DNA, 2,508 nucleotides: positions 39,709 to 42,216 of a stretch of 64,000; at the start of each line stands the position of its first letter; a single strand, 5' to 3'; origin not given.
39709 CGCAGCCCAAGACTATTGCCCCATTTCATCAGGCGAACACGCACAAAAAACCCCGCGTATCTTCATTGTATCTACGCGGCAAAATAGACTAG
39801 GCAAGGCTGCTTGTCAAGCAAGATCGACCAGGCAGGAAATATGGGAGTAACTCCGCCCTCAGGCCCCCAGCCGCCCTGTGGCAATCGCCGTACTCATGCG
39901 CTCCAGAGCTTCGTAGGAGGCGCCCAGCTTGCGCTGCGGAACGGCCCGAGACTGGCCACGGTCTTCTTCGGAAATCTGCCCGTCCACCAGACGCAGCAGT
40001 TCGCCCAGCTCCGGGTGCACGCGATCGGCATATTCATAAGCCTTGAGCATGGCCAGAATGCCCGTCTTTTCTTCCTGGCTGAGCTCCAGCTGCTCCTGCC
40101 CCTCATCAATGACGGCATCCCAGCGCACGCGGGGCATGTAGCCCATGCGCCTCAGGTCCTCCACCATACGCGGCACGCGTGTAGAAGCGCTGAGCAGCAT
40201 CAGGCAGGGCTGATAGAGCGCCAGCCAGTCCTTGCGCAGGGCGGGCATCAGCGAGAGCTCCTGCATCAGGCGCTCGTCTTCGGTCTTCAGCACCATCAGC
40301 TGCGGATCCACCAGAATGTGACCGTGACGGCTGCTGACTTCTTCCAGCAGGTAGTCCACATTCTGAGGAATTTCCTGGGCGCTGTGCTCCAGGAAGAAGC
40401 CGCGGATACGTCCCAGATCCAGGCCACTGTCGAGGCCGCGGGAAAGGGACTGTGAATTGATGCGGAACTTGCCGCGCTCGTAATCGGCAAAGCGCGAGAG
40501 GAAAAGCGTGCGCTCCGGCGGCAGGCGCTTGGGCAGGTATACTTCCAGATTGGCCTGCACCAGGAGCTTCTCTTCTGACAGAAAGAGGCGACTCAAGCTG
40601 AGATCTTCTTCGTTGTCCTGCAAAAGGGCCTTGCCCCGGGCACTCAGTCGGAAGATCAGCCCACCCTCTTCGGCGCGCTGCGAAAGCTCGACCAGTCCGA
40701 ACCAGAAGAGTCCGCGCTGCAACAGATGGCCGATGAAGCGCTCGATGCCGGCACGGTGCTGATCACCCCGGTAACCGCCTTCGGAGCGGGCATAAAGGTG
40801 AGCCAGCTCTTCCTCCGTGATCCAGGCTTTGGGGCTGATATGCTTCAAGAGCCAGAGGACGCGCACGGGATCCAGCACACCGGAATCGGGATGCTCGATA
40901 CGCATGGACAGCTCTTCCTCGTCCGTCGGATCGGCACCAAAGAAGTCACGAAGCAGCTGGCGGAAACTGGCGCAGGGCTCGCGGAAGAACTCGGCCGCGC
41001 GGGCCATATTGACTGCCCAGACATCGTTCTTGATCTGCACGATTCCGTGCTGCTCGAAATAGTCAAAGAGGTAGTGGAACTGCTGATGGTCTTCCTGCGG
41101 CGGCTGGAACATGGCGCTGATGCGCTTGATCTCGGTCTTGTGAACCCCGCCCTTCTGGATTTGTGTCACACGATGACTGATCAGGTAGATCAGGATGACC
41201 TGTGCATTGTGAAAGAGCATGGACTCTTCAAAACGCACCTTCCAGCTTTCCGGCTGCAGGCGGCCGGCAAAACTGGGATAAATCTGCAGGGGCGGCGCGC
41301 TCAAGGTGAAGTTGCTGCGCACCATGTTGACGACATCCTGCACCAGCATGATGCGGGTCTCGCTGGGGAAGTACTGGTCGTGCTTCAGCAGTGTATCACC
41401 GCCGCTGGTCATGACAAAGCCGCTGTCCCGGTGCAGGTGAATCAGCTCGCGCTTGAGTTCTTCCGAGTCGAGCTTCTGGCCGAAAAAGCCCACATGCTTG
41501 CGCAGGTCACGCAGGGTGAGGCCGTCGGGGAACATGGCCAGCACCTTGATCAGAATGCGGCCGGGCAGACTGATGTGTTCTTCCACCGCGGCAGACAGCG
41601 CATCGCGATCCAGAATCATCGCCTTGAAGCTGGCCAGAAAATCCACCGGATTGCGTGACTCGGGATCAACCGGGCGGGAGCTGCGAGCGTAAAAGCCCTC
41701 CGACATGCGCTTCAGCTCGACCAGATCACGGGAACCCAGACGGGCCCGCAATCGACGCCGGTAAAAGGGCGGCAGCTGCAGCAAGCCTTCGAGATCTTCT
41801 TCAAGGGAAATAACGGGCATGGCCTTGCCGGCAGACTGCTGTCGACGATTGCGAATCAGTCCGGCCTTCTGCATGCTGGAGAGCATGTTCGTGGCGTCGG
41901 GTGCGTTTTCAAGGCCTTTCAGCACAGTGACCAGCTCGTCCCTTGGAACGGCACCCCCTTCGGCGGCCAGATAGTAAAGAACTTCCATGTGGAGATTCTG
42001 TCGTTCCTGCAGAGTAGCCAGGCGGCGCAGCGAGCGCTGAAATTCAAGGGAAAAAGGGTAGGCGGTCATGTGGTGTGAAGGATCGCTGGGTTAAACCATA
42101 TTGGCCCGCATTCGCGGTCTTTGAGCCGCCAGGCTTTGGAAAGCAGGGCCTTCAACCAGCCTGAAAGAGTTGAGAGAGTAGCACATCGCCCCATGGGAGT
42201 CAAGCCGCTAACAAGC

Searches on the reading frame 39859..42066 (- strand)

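Call 99: search_protein_families(library=pfam, proteins=[window:39859-42066:-], max_evalue=0.00001)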
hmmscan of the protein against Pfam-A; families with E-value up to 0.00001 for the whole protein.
window:39859-42066:- (735 aa): 1 family
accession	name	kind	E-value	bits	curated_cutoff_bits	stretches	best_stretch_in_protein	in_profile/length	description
PF13625.11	Helicase_C_3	-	5.5e-18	65.6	34.2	1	501-610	1-116/125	Helicase conserved C-terminal domain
